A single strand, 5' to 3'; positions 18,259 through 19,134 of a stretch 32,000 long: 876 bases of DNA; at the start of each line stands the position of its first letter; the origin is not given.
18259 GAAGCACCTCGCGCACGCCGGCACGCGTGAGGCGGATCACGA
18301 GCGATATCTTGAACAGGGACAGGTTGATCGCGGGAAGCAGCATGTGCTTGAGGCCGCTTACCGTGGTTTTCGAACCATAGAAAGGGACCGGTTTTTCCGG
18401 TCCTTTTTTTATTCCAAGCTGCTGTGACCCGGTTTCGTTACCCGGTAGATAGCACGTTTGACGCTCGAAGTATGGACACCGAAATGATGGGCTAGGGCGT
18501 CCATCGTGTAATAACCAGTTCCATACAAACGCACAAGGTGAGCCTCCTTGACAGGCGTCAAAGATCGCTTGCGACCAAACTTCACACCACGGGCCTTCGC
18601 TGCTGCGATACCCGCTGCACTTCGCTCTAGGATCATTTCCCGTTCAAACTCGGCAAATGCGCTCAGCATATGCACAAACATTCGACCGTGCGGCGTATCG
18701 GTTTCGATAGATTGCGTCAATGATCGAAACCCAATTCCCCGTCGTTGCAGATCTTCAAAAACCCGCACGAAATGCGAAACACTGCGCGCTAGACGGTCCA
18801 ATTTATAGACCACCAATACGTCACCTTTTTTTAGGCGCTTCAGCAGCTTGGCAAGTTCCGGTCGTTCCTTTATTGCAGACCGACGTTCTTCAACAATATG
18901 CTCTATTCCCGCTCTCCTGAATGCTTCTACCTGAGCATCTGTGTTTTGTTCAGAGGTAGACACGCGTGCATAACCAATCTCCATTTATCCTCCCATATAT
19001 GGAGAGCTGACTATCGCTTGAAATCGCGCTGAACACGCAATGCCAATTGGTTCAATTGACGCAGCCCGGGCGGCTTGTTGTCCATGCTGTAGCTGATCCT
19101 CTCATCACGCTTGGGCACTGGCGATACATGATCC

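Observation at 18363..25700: Integrated inovirus-like prophage that carries a resolvase-type serine recombinase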

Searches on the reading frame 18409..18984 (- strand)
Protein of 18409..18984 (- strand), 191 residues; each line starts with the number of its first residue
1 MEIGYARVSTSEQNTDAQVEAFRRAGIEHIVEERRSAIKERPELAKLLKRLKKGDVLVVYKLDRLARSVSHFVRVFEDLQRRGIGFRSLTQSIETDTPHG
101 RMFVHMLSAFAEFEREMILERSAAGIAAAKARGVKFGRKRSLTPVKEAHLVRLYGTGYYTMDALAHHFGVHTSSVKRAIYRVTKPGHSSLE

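Call 6: search_protein_families(library=pfam, max_evalue=0.01, proteins=[window:18409-18984:-])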
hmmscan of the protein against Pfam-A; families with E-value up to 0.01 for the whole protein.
window:18409-18984:- (191 aa): 2 families
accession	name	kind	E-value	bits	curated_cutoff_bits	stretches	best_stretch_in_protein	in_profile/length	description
PF00239.26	Resolvase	-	2.4e-44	151.4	23.3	1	3-134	2-144/145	Resolvase, N terminal domain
PF13613.12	HTH_Tnp_4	-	0.00056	19.9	27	1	158-182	19-43/53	Helix-turn-helix of DDE superfamily endonuclease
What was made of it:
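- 18409..18984 (-): Small serine recombinase, 191 aa, of the DNA-invertase/resolvase type. It is the inferred integrase. PF00239, E=2.4e-44 (call 6).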

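Call 7: search_protein_families(library=phrogs, max_evalue=0.01, proteins=[window:18409-18984:-])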
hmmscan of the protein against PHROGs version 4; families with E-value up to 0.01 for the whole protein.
window:18409-18984:- (191 aa): 6 families
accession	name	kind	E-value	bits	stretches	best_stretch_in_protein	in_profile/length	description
phrog_125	-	DNA, RNA and nucleotide metabolism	8.5e-64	216.5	1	1-185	21-206/254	DNA invertase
phrog_95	-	integration and excision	2.3e-30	106.8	1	3-137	91-241/651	integrase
phrog_8275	-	DNA, RNA and nucleotide metabolism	1.3e-12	48.3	1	1-50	1-51/51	DNA invertase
phrog_6620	-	integration and excision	0.00073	20.1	1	3-76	59-142/201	transposase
phrog_323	-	transcription regulation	0.0035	18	1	135-187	90-140/319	transcriptional regulator, D5-like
phrog_664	-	DNA, RNA and nucleotide metabolism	0.0062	17.4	1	93-179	27-121/210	DNA binding protein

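Call 9: search_dna_similar(query=window:18409-18984:-, collection=phages, mode=protein, max_rows=30)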
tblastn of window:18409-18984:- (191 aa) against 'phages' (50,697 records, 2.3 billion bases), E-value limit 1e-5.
Records with a match: 673; places in all: 690; records where one place covers at least 80% of the query: 269.
Best place of each record, by identity: <60% 673.
By first word of the organism name: Ralstonia 98; Staphylococcus 95; Streptococcus 80; Escherichia 64; Arthrobacter 45; Bacteriophage 35; Vibrio 28; Bacillus 21; Klebsiella 19; Listeria 18; and 52 more.
By host as written in the record: - 105; Ralstonia solanacearum 69; Staphylococcus aureus 36; Arthrobacter globiformis B-2979 30; Escherichia coli 27; Klebsiella pneumoniae 19; Listeria monocytogenes 16; Staphylococcus epidermidis 9; and 246 more.
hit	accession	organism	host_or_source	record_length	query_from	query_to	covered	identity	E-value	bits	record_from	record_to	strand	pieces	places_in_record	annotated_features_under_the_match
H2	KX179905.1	Ralstonia phage Rs551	Ralstonia solanacearum UW551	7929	1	181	95%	53.0%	1e-49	177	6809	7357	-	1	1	putative resolvase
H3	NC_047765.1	Ralstonia phage Rs551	Ralstonia solanacearum UW551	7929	1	181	95%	53.0%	1e-49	177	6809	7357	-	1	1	putative resolvase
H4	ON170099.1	Ralstonia phage YO051_2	Ralstonia solanacearum A4973/3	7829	1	181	95%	53.0%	1e-49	177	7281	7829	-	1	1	record has no annotation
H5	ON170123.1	Ralstonia phage YO071_2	Ralstonia solanacearum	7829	1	181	95%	53.0%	1e-49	177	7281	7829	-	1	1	record has no annotation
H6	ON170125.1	Ralstonia phage YO072_2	Ralstonia solanacearum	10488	1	181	95%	53.0%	3e-49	176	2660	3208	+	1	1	record has no annotation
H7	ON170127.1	Ralstonia phage YO073_2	Ralstonia solanacearum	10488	1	181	95%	53.0%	3e-49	176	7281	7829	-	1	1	record has no annotation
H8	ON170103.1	Ralstonia phage YO053_2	Ralstonia solanacearum A6180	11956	1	181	95%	53.0%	3e-49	176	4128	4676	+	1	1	record has no annotation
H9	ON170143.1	Ralstonia phage YO085_2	Ralstonia solanacearum SMT 76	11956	1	181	95%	53.0%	3e-49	176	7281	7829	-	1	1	record has no annotation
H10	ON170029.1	Ralstonia phage YO008_2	Ralstonia solanacearum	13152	1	181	95%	53.0%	3e-49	176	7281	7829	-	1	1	record has no annotation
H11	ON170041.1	Ralstonia phage YO013_2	Ralstonia solanacearum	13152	1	181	95%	53.0%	3e-49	176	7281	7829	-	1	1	record has no annotation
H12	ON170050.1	Ralstonia phage YO017_2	Ralstonia solanacearum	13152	1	181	95%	53.0%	3e-49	176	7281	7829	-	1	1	record has no annotation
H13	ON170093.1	Ralstonia phage YO047_2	Ralstonia solanacearum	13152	1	181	95%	53.0%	3e-49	176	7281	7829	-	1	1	record has no annotation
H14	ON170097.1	Ralstonia phage YO050_2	Ralstonia solanacearum A4933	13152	1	181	95%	53.0%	3e-49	176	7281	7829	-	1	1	record has no annotation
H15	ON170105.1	Ralstonia phage YO054_2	Ralstonia solanacearum B98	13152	1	181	95%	53.0%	3e-49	176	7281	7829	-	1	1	record has no annotation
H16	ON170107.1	Ralstonia phage YO060_2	Ralstonia solanacearum A6184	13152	1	181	95%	53.0%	3e-49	176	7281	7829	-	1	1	record has no annotation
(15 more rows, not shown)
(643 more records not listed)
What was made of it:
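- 18409..18984 (-): It is 53% identical to the Ralstonia phage Rs551 resolvase (call 9).
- On phiRSM-type serine-recombinase integration system: It is 53% identical to the Rs551 resolvase over 95% of its length (calls 6, 9).
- The Rs551 resolvase is 53% identical (call 9).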

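Call 12: find_encoding_contigs(protein=window:18409-18984:-, flank=10000, max_places=10)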
Protein window:18409-18984:- (191 aa): 5 contigs read that carry it; 3 places shown.
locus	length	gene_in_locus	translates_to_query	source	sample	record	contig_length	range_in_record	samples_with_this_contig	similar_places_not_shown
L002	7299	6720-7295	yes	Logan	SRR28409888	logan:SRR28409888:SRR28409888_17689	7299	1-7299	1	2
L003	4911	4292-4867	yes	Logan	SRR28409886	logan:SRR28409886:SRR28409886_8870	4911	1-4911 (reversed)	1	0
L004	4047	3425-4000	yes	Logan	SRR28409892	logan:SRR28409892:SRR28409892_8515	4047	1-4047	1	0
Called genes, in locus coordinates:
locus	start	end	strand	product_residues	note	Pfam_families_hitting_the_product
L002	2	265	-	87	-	?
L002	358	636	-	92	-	-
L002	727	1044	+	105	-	PF02303:Phage_DNA_bind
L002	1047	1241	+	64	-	-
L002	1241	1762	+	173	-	-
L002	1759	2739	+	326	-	PF23343:REP_ORF2-G2P, PF20199:RepSA (weak)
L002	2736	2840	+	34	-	-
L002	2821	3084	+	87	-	-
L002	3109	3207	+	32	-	-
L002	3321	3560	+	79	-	-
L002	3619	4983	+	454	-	-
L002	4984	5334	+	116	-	-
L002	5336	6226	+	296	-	PF05707:Zot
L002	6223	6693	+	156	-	-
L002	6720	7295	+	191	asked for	PF00239:Resolvase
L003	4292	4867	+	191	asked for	PF00239:Resolvase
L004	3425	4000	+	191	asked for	PF00239:Resolvase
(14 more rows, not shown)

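Call 23: find_related_loci(query=window:18409-18984:-, collection=genome_contigs, flank=10000)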
Query window:18409-18984:- (191 aa) in genome_contigs; peptide patterns used: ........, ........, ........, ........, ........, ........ (x = any residue, [..] = any of these).
600 stretches matched a pattern (row limit reached: there are more); 393 encode a relative of the query (tblastn E <= 1e-3); the best 80 are kept; 80 distinct loci.
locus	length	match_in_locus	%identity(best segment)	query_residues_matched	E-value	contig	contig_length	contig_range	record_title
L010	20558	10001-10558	60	1-186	4e-65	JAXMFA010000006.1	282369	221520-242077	MAG: Burkholderiaceae bacterium isolate STL-PRO76 C2.181.fa-6, whole genome shotgun sequence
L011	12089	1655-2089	51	3-146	1e-42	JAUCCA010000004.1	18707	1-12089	MAG: Giesbergeria sp. isolate R4x_68d_np_Bin1.10 contig_23, whole genome shotgun sequence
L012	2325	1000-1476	47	1-157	2e-42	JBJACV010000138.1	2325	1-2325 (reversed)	MAG: Nitrospira sp. isolate RAS-S14-bin2 k141_60017_length_2325_cov_42.7788, whole genome shotgun sequence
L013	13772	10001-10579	41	3-189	3e-39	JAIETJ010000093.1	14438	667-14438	MAG: Pseudomonadaceae bacterium isolate time.spades.CONCOCT.1kb_038 c_000000000091, whole genome shotgun sequence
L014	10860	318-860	42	3-181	5e-39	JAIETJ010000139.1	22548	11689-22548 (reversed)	MAG: Pseudomonadaceae bacterium isolate time.spades.CONCOCT.1kb_038 c_000000000061, whole genome shotgun sequence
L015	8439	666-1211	42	3-182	7e-39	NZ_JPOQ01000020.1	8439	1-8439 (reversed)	Ferrovum myxofaciens strain P3G Contig20, whole genome shotgun sequence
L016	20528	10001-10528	42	3-177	9e-39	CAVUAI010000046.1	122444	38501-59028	MAG: uncultured Alphaproteobacteria bacterium isolate MFD09267.bin.1.185 genome assembly, contig: contig_48934, whole ge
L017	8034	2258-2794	44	3-179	2e-38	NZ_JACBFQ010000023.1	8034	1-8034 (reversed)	Xanthobacter sp. NM-59 NODE_23_length_8034_cov_14.455959, whole genome shotgun sequence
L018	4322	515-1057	43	3-181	1e-38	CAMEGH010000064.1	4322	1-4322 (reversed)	MAG: uncultured Candidatus Saccharibacteria bacterium isolate SRR11489765_bin.3_metaWRAP_v1.3_MAG genome assembly, conti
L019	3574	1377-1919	40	1-179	8e-38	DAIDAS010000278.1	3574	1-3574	MAG TPA_asm: bacterium isolate clean1845 k141_427583, whole genome shotgun sequence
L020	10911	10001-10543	42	3-181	4e-38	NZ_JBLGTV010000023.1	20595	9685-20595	Castellaniella hirudinis strain SHC-62B NODE_23_length_20595_cov_1093.138513, whole genome shotgun sequence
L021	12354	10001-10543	43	3-181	4e-37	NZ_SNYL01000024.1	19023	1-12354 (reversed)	Tepidicella xavieri strain DSM 19605 Ga0244535_124, whole genome shotgun sequence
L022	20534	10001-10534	44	1-177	2e-37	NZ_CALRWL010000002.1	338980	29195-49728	MAG: Azorhizobium sp. AG788 isolate JJ-ME9A6-316-4-mx-bin665 JJ-ME9A6-316-C10, whole genome shotgun sequence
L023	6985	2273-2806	44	1-177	6e-37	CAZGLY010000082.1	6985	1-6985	MAG TPA_asm: uncultured Caulobacterales bacterium isolate SRP128890_co1_92 genome assembly, contig: NODE_14843_length_69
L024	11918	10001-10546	43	3-188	1e-36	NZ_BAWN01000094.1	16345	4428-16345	Serpentinimonas barnesii strain H1 map unlocalized plasmid pSRH1, whole genome shotgun sequence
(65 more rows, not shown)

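Call 27: search_protein_families(library=pfam, max_evalue=0.01, proteins=[L010:3162-3458:-, L010:3524-4162:+, L010:3750-5420:+, L010:6298-6651:+, L010:6654-8204:+, L010:8201-8491:+, L010:8488-9618:+, L010:9314-10000:+, L010:10001-10585:+, L010:2271-3200:+])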
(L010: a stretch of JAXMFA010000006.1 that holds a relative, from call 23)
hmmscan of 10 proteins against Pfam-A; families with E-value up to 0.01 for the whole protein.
L010:3162-3458:- (98 aa): 0 families

L010:3524-4162:+ (212 aa): 0 families

L010:3750-5420:+ (556 aa): 1 family
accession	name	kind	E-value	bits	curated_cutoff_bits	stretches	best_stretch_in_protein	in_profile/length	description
PF02486.25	Rep_trans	-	1.7e-24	87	29.6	1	350-472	2-128/201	Replication initiation factor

L010:6298-6651:+ (117 aa): 0 families

L010:6654-8204:+ (516 aa): 0 families

L010:8201-8491:+ (96 aa): 1 family
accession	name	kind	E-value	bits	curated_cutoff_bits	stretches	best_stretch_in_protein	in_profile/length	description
PF10734.14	DUF2523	-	6e-17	62.4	22.1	1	4-81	1-78/80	Protein of unknown function (DUF2523)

L010:8488-9618:+ (376 aa): 1 family
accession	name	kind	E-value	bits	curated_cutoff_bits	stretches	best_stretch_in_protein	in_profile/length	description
PF05707.18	Zot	-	9.2e-24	84.4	20.3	1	2-201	1-194/197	Zonular occludens toxin (Zot)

L010:9314-10000:+ (228 aa): 0 families

L010:10001-10585:+ (194 aa): 1 family
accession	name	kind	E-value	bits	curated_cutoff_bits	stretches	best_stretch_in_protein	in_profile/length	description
PF00239.26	Resolvase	-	9.8e-41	139.7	23.3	1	3-134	2-144/145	Resolvase, N terminal domain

L010:2271-3200:+ (309 aa): 0 families

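Call 36: find_related_loci(query=window:18409-18984:-, collection=viral_contigs, flank=10000)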
Query window:18409-18984:- (191 aa) in viral_contigs; peptide patterns used: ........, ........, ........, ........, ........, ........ (x = any residue, [..] = any of these).
123 stretches matched a pattern; 61 encode a relative of the query (tblastn E <= 1e-3); 61 distinct loci.
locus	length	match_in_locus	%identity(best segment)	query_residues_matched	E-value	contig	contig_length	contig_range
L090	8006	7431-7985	61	4-186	3e-67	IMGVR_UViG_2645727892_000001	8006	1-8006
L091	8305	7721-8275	61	4-186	7e-67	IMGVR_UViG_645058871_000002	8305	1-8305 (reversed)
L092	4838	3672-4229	61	1-186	4e-66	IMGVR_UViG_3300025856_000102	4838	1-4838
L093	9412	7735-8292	60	1-186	4e-65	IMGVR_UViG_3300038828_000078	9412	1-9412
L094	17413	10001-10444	50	1-144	8e-39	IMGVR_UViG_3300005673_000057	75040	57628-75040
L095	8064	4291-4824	42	3-179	1e-34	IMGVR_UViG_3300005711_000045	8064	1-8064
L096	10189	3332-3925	35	2-188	7e-29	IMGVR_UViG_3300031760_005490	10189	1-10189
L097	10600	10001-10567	36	4-179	1e-24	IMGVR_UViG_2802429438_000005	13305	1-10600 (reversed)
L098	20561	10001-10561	35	2-177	1e-24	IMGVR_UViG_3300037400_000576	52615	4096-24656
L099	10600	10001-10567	36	4-179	3e-24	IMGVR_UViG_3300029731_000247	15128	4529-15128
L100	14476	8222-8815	33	1-188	2e-23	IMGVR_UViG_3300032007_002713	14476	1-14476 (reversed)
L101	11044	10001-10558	35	1-174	3e-23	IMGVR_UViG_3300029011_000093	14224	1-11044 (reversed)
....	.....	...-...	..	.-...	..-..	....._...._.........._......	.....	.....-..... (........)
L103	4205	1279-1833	35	4-176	9e-23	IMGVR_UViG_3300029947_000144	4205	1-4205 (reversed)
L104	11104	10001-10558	35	1-174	1e-22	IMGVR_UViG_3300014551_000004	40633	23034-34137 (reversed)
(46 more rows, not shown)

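Call 67: search_solved_structures(query=window:18409-18984:-, max_evalue=0.00001, show_alignments=2)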
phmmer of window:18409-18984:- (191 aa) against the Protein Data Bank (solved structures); distinct sequences matched with E-value up to 0.00001: 17.
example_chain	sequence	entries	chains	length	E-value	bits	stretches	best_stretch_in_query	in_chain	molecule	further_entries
4m6f_A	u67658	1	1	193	1.3e-42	148.9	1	2-159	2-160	DNA-invertase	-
3uj3_X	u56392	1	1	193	1.5e-41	145.4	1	2-158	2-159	DNA-invertase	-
2gm4_A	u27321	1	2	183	1.9e-27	99.6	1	3-143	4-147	Transposon gamma-delta resolvase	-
5cy1_A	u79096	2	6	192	5.6e-27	98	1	3-177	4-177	Transposon Tn3 resolvase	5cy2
1zr2_A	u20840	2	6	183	1.2e-26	96.9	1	3-143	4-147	Transposon gamma-delta resolvase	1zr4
1gdt_A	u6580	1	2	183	1.8e-26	96.4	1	3-143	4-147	PROTEIN (GAMMA DELTA RESOLVASE)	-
1gdr_A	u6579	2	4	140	5.1e-23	85.1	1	3-136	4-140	GAMMA DELTA-RESOLVASE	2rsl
2gm5_A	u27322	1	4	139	4.8e-21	78.7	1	3-126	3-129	Transposon gamma-delta resolvase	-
1ght_A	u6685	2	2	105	1e-13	54.9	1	3-100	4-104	TRANSPOSON GAMMA-DELTA RESOLVASE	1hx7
2r0q_C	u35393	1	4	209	6e-13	52.3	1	2-144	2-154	Putative transposon Tn552 DNA-invertase bin3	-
3bvp_A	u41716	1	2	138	3.5e-11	46.6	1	37-117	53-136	TP901-1 Integrase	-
5c35_A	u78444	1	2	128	7.1e-10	42.3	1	1-83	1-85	Recombinase Sin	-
5c32_B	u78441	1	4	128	1.6e-09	41.2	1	1-82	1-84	Putative transposon Tn552 DNA-invertase bin3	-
5c34_B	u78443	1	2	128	1.6e-09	41.2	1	1-82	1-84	Putative transposon Tn552 DNA-invertase bin3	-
3pkz_A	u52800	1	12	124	1.7e-09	41.1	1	1-81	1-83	Recombinase Sin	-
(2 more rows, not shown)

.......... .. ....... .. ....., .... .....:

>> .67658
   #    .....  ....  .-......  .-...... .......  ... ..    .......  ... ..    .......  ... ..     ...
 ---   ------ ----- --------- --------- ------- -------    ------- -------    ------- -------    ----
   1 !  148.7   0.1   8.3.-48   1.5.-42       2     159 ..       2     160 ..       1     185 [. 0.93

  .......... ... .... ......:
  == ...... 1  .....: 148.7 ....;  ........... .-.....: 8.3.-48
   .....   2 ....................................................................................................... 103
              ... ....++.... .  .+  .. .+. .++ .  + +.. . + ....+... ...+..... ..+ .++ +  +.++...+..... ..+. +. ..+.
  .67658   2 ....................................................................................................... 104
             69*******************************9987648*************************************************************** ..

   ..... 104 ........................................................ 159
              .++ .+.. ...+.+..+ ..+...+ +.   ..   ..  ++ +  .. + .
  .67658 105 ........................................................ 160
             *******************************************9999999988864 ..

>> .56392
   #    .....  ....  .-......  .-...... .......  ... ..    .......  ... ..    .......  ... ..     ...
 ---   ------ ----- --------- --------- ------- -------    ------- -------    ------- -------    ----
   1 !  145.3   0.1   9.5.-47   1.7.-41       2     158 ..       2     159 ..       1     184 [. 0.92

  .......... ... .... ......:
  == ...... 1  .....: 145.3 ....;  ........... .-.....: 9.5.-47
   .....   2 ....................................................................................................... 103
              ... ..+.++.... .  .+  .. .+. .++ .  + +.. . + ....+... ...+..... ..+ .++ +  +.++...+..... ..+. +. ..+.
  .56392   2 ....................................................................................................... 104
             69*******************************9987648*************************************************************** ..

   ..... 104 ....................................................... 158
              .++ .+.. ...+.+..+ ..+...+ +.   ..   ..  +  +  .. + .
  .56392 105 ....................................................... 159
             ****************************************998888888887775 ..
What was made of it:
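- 18409..18984 (-): The closest solved structure is Gin invertase 4M6F, E=1.3e-42, and the alignment covers the catalytic RVST motif (call 67).
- Closest known: Gin and Hin DNA invertases and gamma-delta/Tn3 resolvases. Same: They have the same fold and catalytic motif (Gin 4M6F, E=1e-42, call 67).
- Recombinase type: Gin invertase is the closest solved structure, E=1e-42 (call 67).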
